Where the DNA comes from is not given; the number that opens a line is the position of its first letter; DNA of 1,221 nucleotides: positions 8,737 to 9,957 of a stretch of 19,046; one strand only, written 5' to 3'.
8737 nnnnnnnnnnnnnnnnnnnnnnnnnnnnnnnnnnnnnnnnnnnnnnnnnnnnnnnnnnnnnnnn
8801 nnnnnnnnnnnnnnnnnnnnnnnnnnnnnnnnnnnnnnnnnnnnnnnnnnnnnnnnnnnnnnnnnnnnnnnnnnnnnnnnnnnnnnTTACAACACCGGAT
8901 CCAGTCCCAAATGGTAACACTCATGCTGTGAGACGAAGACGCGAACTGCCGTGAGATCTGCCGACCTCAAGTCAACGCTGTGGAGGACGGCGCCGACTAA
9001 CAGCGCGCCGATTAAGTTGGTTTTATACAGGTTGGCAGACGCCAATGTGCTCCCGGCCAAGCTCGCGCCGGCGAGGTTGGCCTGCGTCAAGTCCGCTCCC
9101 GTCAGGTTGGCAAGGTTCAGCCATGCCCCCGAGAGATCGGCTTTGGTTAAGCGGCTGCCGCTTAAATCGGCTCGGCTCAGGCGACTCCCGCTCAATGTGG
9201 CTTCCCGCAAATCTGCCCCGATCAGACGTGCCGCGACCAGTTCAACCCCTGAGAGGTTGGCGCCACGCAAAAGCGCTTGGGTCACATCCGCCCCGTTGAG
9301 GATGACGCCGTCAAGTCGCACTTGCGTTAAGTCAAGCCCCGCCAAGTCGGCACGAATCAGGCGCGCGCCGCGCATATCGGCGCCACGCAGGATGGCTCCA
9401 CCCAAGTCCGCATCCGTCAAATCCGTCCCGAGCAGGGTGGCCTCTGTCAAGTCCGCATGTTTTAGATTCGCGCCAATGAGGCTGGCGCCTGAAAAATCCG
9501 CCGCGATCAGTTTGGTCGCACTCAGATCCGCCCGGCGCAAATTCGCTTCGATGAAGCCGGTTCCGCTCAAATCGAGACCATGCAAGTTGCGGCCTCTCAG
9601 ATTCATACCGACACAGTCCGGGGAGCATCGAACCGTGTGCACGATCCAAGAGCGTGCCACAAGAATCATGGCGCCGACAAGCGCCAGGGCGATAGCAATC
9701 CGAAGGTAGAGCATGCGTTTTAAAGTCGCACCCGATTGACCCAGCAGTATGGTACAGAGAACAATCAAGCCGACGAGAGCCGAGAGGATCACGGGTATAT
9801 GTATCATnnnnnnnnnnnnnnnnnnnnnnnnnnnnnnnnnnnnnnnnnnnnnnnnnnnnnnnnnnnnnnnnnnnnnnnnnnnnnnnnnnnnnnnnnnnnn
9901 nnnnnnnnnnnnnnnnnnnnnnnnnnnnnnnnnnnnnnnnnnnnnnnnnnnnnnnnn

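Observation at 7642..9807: Tandem array of paralogous membrane-anchored pentapeptide-repeat proteins sharing a Cx(2)PxC-x-G-x-NLRGR juxtamembrane motif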

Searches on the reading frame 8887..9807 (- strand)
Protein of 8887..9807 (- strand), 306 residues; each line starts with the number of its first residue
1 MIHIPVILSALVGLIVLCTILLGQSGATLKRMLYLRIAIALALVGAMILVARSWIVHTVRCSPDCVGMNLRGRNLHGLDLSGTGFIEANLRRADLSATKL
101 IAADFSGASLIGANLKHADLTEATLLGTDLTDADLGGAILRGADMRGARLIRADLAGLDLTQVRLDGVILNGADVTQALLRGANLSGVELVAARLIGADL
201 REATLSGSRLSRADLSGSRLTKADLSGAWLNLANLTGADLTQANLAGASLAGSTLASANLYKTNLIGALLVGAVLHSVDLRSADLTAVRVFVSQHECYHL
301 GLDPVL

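Call 4: search_protein_families(library=pfam, proteins=[window:8887-9807:-], max_evalue=0.01)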
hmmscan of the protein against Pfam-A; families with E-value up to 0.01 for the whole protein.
window:8887-9807:- (306 aa): 4 families
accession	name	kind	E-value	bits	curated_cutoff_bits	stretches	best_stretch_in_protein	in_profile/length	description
PF00805.28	Pentapeptide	-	2e-69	229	20.2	9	198-237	1-40/40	Pentapeptide repeats (8 copies)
PF13599.13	Pentapeptide_4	-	4.7e-18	65.5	38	3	102-173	5-76/78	Pentapeptide repeat region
PF13576.12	Pentapeptide_3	-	3.6e-16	59.6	27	2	112-151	3-45/48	Pentapeptide repeats (9 copies)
PF25296.1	Decapeptide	-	2.5e-07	30.9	45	1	82-143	9-70/74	Decapeptide repeat region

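Call 6: find_encoding_contigs(protein=window:8887-9807:-, flank=10000, max_places=6)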
Protein window:8887-9807:- (306 aa): no gene with exactly this product is on record in the collection.

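Call 9: find_homologous_proteins(query=window:8887-9807:-, max_evalue=1e-10)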
Query window:8887-9807:- (306 aa): 3898 proteins with E <= 1e-10 among 8000 candidates; the best 120 are listed.
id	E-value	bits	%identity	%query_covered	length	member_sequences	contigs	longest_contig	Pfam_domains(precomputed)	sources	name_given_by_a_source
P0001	8.3e-62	228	50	83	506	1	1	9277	PF13576.13,PF02931.29,PF13599.14,PF00805.29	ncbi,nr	ncbi:MAG: pentapeptide repeat-containing protein, partial [Caldilineaceae bacterium]|nr:pentapeptide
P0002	3.3e-57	212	46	72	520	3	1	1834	PF13576.13,PF13599.14,PF00805.29,PF25296.2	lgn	-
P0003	5.8e-56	208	44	73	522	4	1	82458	PF13576.13,PF13599.14,PF00805.29,PF25296.2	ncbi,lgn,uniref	ncbi:pentapeptide repeat-containing protein [Nostoc sp. CCY0012]|uniref:pentapeptide repeat-containi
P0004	3.7e-53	199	47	88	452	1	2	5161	PF13576.13,PF13599.14,PF00805.29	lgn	-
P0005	1.4e-52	197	45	72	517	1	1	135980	PF13576.13,PF13599.14,PF00805.29,PF25296.2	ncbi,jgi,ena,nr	ncbi:MAG: pentapeptide repeat-containing protein [Desmonostoc vinosum HA7617-LM4]|jgi:uncharacterize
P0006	1.1e-50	191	41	99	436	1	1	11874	PF13576.13,PF13599.14,PF00805.29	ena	-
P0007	1.3e-50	191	41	75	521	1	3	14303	PF13576.13,PF13599.14,PF00805.29,PF25296.2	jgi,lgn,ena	-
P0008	1.6e-50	190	46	68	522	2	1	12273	PF13576.13,PF13599.14,PF00805.29,PF25296.2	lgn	-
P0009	6.4e-50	189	44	68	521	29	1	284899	PF13576.13,PF13599.14,PF00805.29,PF25296.2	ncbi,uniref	ncbi:pentapeptide repeat-containing protein [Nostoc sp.]|uniref:pentapeptide repeat-containing prote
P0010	1.4e-49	187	42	71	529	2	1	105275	PF13576.13,PF20694.3,PF13599.14,PF00805.29,PF25296.2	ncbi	-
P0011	3.2e-48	183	42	75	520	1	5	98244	PF13576.13,PF13599.14,PF00805.29,PF25296.2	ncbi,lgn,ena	-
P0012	2.7e-47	180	45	73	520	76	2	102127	PF13576.13,PF13599.14,PF00805.29,PF25296.2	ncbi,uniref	ncbi:pentapeptide repeat-containing protein [Microcoleus sp. LAD1_D5]|uniref:pentapeptide repeat-con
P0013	6.9e-47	179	43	73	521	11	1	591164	PF13576.13,PF13599.14,PF00805.29,PF25296.2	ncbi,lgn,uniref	ncbi:pentapeptide repeat-containing protein [Microcoleus sp. EPA2]|uniref:pentapeptide repeat-contai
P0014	4.7e-46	176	43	74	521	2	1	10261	PF13576.13,PF13599.14,PF00805.29,PF25296.2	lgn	-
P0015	6.3e-46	175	45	68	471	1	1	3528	PF13576.13,PF20694.3,PF13599.14,PF00805.29,PF25296.2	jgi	jgi:uncharacterized protein YjbI with pentapeptide repeats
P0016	1.2e-45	175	44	74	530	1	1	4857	PF13576.13,PF13599.14,PF00805.29,PF25296.2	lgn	-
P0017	2.1e-44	170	44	73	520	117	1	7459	PF13576.13,PF13599.14,PF00805.29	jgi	jgi:uncharacterized protein YjbI with pentapeptide repeats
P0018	3.2e-44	170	45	62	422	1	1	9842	PF13576.13,PF13599.14,PF00805.29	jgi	jgi:uncharacterized protein YjbI with pentapeptide repeats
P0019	1.9e-43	167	40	71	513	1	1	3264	PF13576.13,PF07589.17,PF13599.14,PF00805.29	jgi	jgi:uncharacterized protein YjbI with pentapeptide repeats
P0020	3.0e-43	167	43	71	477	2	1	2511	PF13576.13,PF13599.14,PF00805.29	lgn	-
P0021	3.0e-43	167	45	74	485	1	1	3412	PF13576.13,PF13599.14,PF00805.29,PF25296.2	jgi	jgi:uncharacterized protein YjbI with pentapeptide repeats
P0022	3.3e-43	167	48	67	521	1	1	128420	PF13576.13,PF13599.14,PF00805.29,PF25296.2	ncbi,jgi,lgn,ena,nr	ncbi:MAG: pentapeptide repeat-containing protein [Goleter apudmare HA4340-LM2]|jgi:uncharacterized p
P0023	7.6e-43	165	46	68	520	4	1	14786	PF13576.13,PF13599.14,PF00805.29,PF25296.2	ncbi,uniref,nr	ncbi:MAG: pentapeptide repeat-containing protein [Chlorogloeopsis fritschii C42_A2020_084]|uniref:pe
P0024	1.0e-42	165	45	71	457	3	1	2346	PF13576.13,PF13599.14,PF00805.29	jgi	jgi:uncharacterized protein YjbI with pentapeptide repeats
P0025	1.5e-42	164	47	71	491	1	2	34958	PF13576.13,PF13599.14,PF00805.29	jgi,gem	-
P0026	2.0e-42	164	44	78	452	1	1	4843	PF13576.13,PF13599.14,PF00805.29,PF25296.2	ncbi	-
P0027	2.9e-42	163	47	67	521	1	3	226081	PF13576.13,PF13599.14,PF00805.29,PF25296.2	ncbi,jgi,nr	ncbi:MAG: pentapeptide repeat-containing protein [Cyanobacteria bacterium SID2]|nr:pentapeptide repe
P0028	7.4e-42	162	44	71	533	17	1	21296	PF13576.13,PF13599.14,PF00805.29,PF25296.2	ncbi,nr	ncbi:pentapeptide repeat-containing protein [Limnoraphis robusta Tam1]|nr:pentapeptide repeat-contai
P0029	7.8e-42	162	39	72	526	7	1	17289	PF13576.13,PF13599.14,PF00805.29,PF25296.2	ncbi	-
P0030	1.6e-41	161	42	72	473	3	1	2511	PF13576.13,PF13599.14,PF00805.29,PF25296.2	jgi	jgi:uncharacterized protein YjbI with pentapeptide repeats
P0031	1.6e-41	161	45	64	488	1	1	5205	PF13576.13,PF13599.14,PF00805.29,PF25296.2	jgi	-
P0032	2.5e-41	160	45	74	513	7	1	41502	PF13576.13,PF13599.14,PF00805.29,PF25296.2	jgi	-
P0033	3.7e-41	160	38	90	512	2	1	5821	PF13576.13,PF13599.14,PF00805.29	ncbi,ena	-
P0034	3.8e-41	160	41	71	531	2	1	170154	PF13576.13,PF13599.14,PF00805.29,PF02342.24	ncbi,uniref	ncbi:TerD family protein [Microcoleus sp. N9_A1]|uniref:TerD family protein n=1 Tax=Microcoleus sp. 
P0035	8.3e-41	159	44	73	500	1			PF13576.13,PF13599.14,PF00805.29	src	-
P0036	8.9e-41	159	46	80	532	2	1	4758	PF13576.13,PF13599.14,PF00805.29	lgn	-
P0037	1.9e-40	157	45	73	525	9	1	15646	PF13576.13,PF13599.14,PF00805.29,PF25296.2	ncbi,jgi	ncbi:MAG TPA: pentapeptide repeat-containing protein [Coleofasciculaceae cyanobacterium]|jgi:unchara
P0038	4.4e-40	156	44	73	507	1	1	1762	PF13576.13,PF13599.14,PF00805.29,PF25296.2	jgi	jgi:uncharacterized protein YjbI with pentapeptide repeats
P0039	1.2e-39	155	43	65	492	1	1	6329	PF13576.13,PF13599.14,PF00805.29,PF25296.2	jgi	jgi:uncharacterized protein YjbI with pentapeptide repeats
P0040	1.3e-39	155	46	63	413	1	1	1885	PF13576.13,PF13599.14,PF00805.29,PF25296.2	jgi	jgi:uncharacterized protein YjbI with pentapeptide repeats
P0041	1.7e-39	154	45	74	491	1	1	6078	PF13576.13,PF13599.14,PF00805.29,PF13676.12,PF25296.2,PF08937.17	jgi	jgi:uncharacterized protein YjbI with pentapeptide repeats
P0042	1.8e-39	154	45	73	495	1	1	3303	PF13576.13,PF13599.14,PF00805.29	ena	-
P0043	1.9e-39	154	44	70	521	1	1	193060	PF13576.13,PF13599.14,PF00805.29,PF25296.2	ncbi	-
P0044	2.3e-39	154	44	71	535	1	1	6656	PF13576.13,PF13599.14,PF00805.29,PF25296.2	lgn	-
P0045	2.4e-39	154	43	74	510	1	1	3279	PF13576.13,PF13599.14,PF00805.29,PF25296.2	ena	-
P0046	2.5e-39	154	44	74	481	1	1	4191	PF13576.13,PF20694.3,PF13599.14,PF00805.29,PF25296.2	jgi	-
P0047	5.6e-39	153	44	77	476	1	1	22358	PF13576.13,PF13599.14,PF00805.29,PF25296.2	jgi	jgi:uncharacterized protein YjbI with pentapeptide repeats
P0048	6.0e-39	153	40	70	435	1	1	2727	PF13576.13,PF13599.14,PF00805.29,PF25296.2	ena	-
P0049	2.4e-38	151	38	73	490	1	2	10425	PF13576.13,PF13599.14,PF00805.29,PF13676.12,PF25296.2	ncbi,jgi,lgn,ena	-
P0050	3.0e-38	150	45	73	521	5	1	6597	PF13576.13,PF13599.14,PF00805.29,PF25296.2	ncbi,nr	ncbi:MAG: pentapeptide repeat-containing protein [Desertifilum sp. SIO1I2]|nr:pentapeptide repeat-co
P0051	3.3e-38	150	41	73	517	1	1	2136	PF13576.13,PF13599.14,PF00805.29,PF25296.2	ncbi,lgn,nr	ncbi:MAG: pentapeptide repeat-containing protein [Cyanobacteriota bacterium]|nr:pentapeptide repeat-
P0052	5.3e-38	149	45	68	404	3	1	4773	PF13576.13,PF13599.14,PF00805.29,PF25296.2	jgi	jgi:uncharacterized protein YjbI with pentapeptide repeats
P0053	7.3e-38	149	40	74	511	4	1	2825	PF13576.13,PF13599.14,PF00805.29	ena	-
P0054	8.0e-38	149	47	76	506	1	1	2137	PF13576.13,PF20694.3,PF13599.14,PF00805.29,PF25296.2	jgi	jgi:uncharacterized protein YjbI with pentapeptide repeats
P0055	8.0e-38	149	42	78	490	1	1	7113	PF13576.13,PF13599.14,PF00805.29,PF25296.2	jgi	jgi:uncharacterized protein YjbI with pentapeptide repeats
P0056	8.5e-38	149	42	73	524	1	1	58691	PF13576.13,PF13599.14,PF00805.29,PF25296.2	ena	-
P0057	9.2e-38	149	42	76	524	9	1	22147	PF13576.13,PF13599.14,PF00805.29,PF25296.2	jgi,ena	jgi:uncharacterized protein YjbI with pentapeptide repeats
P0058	1.3e-37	148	43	73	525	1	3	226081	PF13576.13,PF13599.14,PF00805.29,PF25296.2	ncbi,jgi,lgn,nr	ncbi:MAG: pentapeptide repeat-containing protein [Cyanobacteria bacterium SID2]|nr:pentapeptide repe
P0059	1.5e-37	148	40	79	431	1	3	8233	PF13576.13,PF13599.14,PF00805.29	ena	-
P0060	2.1e-37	147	40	72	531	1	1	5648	PF01582.26,PF13576.13,PF13599.14,PF00805.29,PF13676.12,PF25296.2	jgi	jgi:uncharacterized protein YjbI with pentapeptide repeats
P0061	2.2e-37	147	41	84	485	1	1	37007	PF13576.13,PF13599.14,PF00805.29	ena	-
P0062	2.3e-37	147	41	69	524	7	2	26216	PF13576.13,PF13599.14,PF00805.29,PF25296.2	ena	-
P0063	3.2e-37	147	41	73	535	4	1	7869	PF13576.13,PF13599.14,PF00805.29,PF25296.2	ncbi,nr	ncbi:MAG: hypothetical protein D6728_01980 [Cyanobacteria bacterium J055]|nr:MAG: hypothetical prote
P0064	3.9e-37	147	46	73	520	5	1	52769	PF13576.13,PF13599.14,PF00805.29,PF25296.2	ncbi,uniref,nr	ncbi:pentapeptide repeat-containing protein [Argonema antarcticum]|uniref:pentapeptide repeat-contai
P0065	4.2e-37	146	50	58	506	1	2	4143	PF13576.13,PF13599.14,PF00805.29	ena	-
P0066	4.9e-37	146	45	72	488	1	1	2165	PF13576.13,PF20694.3,PF26355.1,PF13599.14,PF00805.29,PF25296.2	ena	-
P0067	5.4e-37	146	40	76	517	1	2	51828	PF13576.13,PF13599.14,PF00805.29,PF25296.2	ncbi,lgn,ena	-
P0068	7.5e-37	146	47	77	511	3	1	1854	PF13576.13,PF20694.3,PF13599.14,PF00805.29,PF25296.2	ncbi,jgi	jgi:uncharacterized protein YjbI with pentapeptide repeats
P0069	9.1e-37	145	44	68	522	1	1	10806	PF13576.13,PF13599.14,PF00805.29,PF25296.2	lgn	-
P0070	1.4e-36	145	40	65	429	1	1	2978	PF13576.13,PF13599.14,PF00805.29,PF13676.12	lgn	-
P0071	1.6e-36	145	46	67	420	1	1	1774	PF13576.13,PF13599.14,PF00805.29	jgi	jgi:uncharacterized protein YjbI with pentapeptide repeats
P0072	2.0e-36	144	43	68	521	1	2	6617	PF13576.13,PF13599.14,PF00805.29,PF25296.2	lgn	-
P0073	2.5e-36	144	43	71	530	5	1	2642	PF13576.13,PF13599.14,PF00805.29,PF25296.2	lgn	-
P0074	3.3e-36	144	42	73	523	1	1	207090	PF13576.13,PF13599.14,PF00805.29,PF25296.2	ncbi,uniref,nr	ncbi:pentapeptide repeat-containing protein [Roseofilum casamattae]|uniref:Pentapeptide repeat-conta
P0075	4.1e-36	143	46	68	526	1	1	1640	PF13576.13,PF13599.14,PF00805.29,PF25296.2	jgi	jgi:uncharacterized protein YjbI with pentapeptide repeats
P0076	4.4e-36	143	39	82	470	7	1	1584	PF13576.13,PF13599.14,PF00805.29,PF25296.2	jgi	jgi:uncharacterized protein YjbI with pentapeptide repeats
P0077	4.8e-36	143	44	74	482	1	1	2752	PF13576.13,PF13599.14,PF00805.29,PF25296.2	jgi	jgi:uncharacterized protein YjbI with pentapeptide repeats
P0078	4.9e-36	143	39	70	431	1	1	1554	PF13576.13,PF13599.14,PF00805.29,PF25296.2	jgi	-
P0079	5.1e-36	143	43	67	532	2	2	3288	PF13576.13,PF13599.14,PF00805.29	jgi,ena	-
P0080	5.9e-36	143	41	78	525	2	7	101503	PF13576.13,PF13599.14,PF00805.29,PF25296.2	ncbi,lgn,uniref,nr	ncbi:MAG: pentapeptide repeat-containing protein [Oscillatoria sp. PMC 1051.18]|uniref:pentapeptide 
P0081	6.2e-36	143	43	68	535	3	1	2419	PF13576.13,PF13599.14,PF00805.29,PF25296.2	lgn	-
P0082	6.2e-36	143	44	73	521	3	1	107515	PF13576.13,PF13599.14,PF00805.29,PF25296.2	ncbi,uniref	ncbi:MAG: pentapeptide repeat-containing protein [Nostoc sp.]|uniref:pentapeptide repeat-containing 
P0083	6.5e-36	143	44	74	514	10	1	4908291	PF13576.13,PF13599.14,PF00805.29,PF25296.2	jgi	jgi:uncharacterized protein YjbI with pentapeptide repeats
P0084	9.1e-36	142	45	60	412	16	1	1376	PF13576.13,PF13599.14,PF00805.29,PF13676.12,PF25296.2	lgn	-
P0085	1.0e-35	142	39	68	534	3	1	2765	PF13576.13,PF13599.14,PF00805.29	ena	-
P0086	1.7e-35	141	45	69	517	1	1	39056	PF13576.13,PF13599.14,PF00805.29,PF25296.2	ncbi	-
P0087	1.8e-35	141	43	70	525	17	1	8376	PF13576.13,PF13599.14,PF00805.29,PF25296.2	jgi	-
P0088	2.0e-35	141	44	74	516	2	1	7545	PF13576.13,PF13599.14,PF00805.29,PF25296.2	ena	-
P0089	2.8e-35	140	41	68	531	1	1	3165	PF13576.13,PF13599.14,PF00805.29,PF13676.12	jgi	jgi:uncharacterized protein YjbI with pentapeptide repeats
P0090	3.5e-35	140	42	78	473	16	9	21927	PF13576.13,PF13599.14,PF00805.29,PF25296.2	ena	-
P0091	3.6e-35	140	43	72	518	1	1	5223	PF13576.13,PF13599.14,PF00805.29,PF25296.2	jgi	jgi:uncharacterized protein YjbI with pentapeptide repeats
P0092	3.6e-35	140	48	46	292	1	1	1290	PF19062.6,PF13576.13,PF13599.14,PF00805.29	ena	-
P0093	3.6e-35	140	44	73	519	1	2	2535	PF13576.13,PF13599.14,PF00805.29,PF25296.2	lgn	-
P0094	3.9e-35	140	44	71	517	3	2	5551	PF13576.13,PF13599.14,PF00805.29,PF25296.2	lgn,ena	-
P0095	4.1e-35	140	38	69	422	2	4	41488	PF13576.13,PF13599.14,PF00805.29,PF25296.2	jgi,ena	-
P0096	5.1e-35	140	44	68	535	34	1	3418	PF13576.13,PF13599.14,PF00805.29,PF25296.2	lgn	-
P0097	6.7e-35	139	40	71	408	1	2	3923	PF13576.13,PF13599.14,PF00805.29,PF25296.2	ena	-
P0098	7.4e-35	139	42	75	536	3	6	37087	PF13576.13,PF13599.14,PF00805.29,PF25296.2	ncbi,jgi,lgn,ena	-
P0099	8.3e-35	139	45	73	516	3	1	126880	PF13576.13,PF13599.14,PF00805.29,PF25296.2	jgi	-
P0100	1.0e-34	139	47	67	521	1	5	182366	PF13576.13,PF13599.14,PF00805.29,PF25296.2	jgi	jgi:uncharacterized protein YjbI with pentapeptide repeats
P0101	1.0e-34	139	41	64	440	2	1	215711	PF13576.13,PF13599.14,PF00805.29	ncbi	ncbi:hypothetical protein GCM10009612_62790 [Streptomyces beijiangensis]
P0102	1.0e-34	139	44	72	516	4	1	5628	PF13576.13,PF13599.14,PF00805.29,PF25296.2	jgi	jgi:uncharacterized protein YjbI with pentapeptide repeats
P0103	1.2e-34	138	45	68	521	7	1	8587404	PF13576.13,PF13599.14,PF00805.29,PF25296.2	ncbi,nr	ncbi:pentapeptide repeat-containing protein [Nostoc sp. UHCC 0702]|nr:pentapeptide repeat-containing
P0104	1.3e-34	138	44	71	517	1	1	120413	PF13576.13,PF13599.14,PF00805.29,PF25296.2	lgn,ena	-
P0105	1.3e-34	138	43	63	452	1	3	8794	PF13576.13,PF13599.14,PF00805.29,PF25296.2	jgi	-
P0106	1.3e-34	138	36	69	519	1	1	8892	PF13576.13,PF13599.14,PF00805.29,PF25296.2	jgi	jgi:uncharacterized protein YjbI with pentapeptide repeats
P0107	1.3e-34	138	39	72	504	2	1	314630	PF13576.13,PF13599.14,PF00805.29,PF25296.2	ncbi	ncbi:MAG: pentapeptide repeat-containing protein [Bradymonadia bacterium]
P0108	1.4e-34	138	44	71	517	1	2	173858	PF13576.13,PF13599.14,PF00805.29,PF25296.2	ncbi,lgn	ncbi:MAG: pentapeptide repeat-containing protein [Microcoleaceae cyanobacterium]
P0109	1.5e-34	138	44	73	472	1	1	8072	PF13576.13,PF13599.14,PF00805.29,PF25296.2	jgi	jgi:uncharacterized protein YjbI with pentapeptide repeats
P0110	1.6e-34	138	37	69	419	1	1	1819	PF13576.13,PF13599.14,PF00805.29,PF25296.2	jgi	-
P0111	1.9e-34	138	39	66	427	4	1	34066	PF13576.13,PF13599.14,PF00805.29,PF25296.2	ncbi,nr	ncbi:MAG: pentapeptide repeat-containing protein [Caulobacteraceae bacterium]|nr:pentapeptide repeat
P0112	2.0e-34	138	49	66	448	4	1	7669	PF08960.17,PF13576.13,PF13599.14,PF00805.29,PF25296.2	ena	-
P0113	2.2e-34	138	38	68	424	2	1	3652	PF13576.13,PF13599.14,PF00805.29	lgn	-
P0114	2.2e-34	138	44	74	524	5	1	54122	PF13576.13,PF13599.14,PF00805.29,PF25296.2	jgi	jgi:uncharacterized protein YjbI with pentapeptide repeats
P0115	2.8e-34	137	44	72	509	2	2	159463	PF13576.13,PF13599.14,PF00805.29,PF25296.2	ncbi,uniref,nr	ncbi:pentapeptide repeat-containing protein [Nostoc sp. LPT]|uniref:pentapeptide repeat-containing p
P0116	3.2e-34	137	46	73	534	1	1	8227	PF13576.13,PF13599.14,PF00805.29,PF25296.2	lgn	-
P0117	3.6e-34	137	41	75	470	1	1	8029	PF13576.13,PF13599.14,PF00805.29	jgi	jgi:uncharacterized protein YjbI with pentapeptide repeats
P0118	3.8e-34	137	42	78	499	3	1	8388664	PF13576.13,PF13599.14,PF00805.29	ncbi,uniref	ncbi:pentapeptide repeat-containing protein [Nostoc sp. UHCC 0302]|uniref:pentapeptide repeat-contai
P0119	4.0e-34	137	39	62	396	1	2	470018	PF13576.13,PF13599.14,PF00805.29,PF25296.2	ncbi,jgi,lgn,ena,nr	ncbi:MAG: pentapeptide repeat-containing protein [Pleurocapsa minor HA4230-MV1]|jgi:uncharacterized 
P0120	4.1e-34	137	51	59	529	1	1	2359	PF13576.13,PF13599.14,PF00805.29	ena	-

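Call 13: find_encoding_contigs(protein=P0001, flank=10000, max_places=3)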
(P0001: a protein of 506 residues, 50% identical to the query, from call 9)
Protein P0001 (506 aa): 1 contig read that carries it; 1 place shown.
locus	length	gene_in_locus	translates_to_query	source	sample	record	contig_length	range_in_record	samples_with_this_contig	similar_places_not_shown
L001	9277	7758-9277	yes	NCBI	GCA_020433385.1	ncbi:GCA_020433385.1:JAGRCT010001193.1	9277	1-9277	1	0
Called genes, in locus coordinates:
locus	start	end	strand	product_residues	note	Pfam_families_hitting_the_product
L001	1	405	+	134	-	?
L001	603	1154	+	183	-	-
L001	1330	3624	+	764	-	PF00211:Guanylate_cyc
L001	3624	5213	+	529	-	PF00924:MS_channel_2nd, PF00027:cNMP_binding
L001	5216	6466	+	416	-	PF12849:PBP_like_2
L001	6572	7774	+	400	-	PF02931:Neur_chan_LBD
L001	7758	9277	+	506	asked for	PF00805:Pentapeptide, PF13576:Pentapeptide_3 (faint), PF13599:Pentapeptide_4 (weak), PF00805:Pentapeptide, PF13599:Pentapeptide_4 (weak), PF00805:Pentapeptide, PF02931:Neur_chan_LBD (weak)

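Call 14: find_encoding_contigs(protein=P0006, flank=10000, max_places=3)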
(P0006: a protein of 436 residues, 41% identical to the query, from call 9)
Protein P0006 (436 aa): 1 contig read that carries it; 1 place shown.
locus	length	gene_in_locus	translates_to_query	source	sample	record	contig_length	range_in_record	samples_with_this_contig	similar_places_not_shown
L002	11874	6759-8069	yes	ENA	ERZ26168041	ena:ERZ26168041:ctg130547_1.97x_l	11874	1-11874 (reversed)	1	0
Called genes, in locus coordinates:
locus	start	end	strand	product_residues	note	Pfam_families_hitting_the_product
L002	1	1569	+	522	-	?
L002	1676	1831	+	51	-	-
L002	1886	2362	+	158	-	PF01145:Band_7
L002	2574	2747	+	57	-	-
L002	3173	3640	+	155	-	-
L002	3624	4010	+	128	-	-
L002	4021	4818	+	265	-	PF00142:Fer4_NifH (weak), PF01656:CbiA, PF02374:ArsA_ATPase (faint), PF06564:CBP_BcsQ, PF09140:MipZ, PF10609:ParA, PF13614:AAA_31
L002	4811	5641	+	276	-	-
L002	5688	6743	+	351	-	PF01547:SBP_bac_1, PF13531:SBP_bac_11 (weak), PF13416:SBP_bac_8, PF13343:SBP_bac_6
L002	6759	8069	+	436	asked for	PF00805:Pentapeptide, PF13576:Pentapeptide_3 (faint), PF00805:Pentapeptide, PF13599:Pentapeptide_4 (weak), PF00805:Pentapeptide, PF13599:Pentapeptide_4 (weak), PF00805:Pentapeptide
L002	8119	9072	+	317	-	PF12849:PBP_like_2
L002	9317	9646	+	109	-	-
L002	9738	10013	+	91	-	-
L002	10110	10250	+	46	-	-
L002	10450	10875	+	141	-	-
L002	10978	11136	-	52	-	-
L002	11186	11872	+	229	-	?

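Call 15: search_protein_families(library=pfam, proteins=[L002:1-1569:+, L002:8119-9072:+, L002:5688-6743:+], max_evalue=0.001)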
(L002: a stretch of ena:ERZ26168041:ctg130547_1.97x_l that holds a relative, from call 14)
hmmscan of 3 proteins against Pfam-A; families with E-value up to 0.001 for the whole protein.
L002:1-1569:+ (522 aa): 1 family
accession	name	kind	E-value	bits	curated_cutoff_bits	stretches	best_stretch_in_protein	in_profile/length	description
PF00149.33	Metallophos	-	0.00065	20.6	21.5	0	15-251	2-189/191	Calcineurin-like phosphoesterase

L002:8119-9072:+ (317 aa): 1 family
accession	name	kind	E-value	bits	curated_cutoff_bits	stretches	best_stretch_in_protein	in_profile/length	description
PF12849.12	PBP_like_2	-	1.7e-28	100.6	27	1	34-279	6-264/267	PBP superfamily domain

L002:5688-6743:+ (351 aa): 4 families
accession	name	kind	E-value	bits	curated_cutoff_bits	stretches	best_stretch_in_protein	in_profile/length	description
PF13343.11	SBP_bac_6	-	3.7e-20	72.9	24.6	1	106-322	28-238/245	Bacterial extracellular solute-binding protein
PF13416.11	SBP_bac_8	-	1.3e-18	68.3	27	1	53-317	3-276/279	Bacterial extracellular solute-binding protein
PF01547.30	SBP_bac_1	-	6.1e-14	53.2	26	1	52-289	13-305/307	Bacterial extracellular solute-binding protein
PF13531.11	SBP_bac_11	-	2.9e-08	34.2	25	1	53-290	17-218/227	Bacterial extracellular solute-binding protein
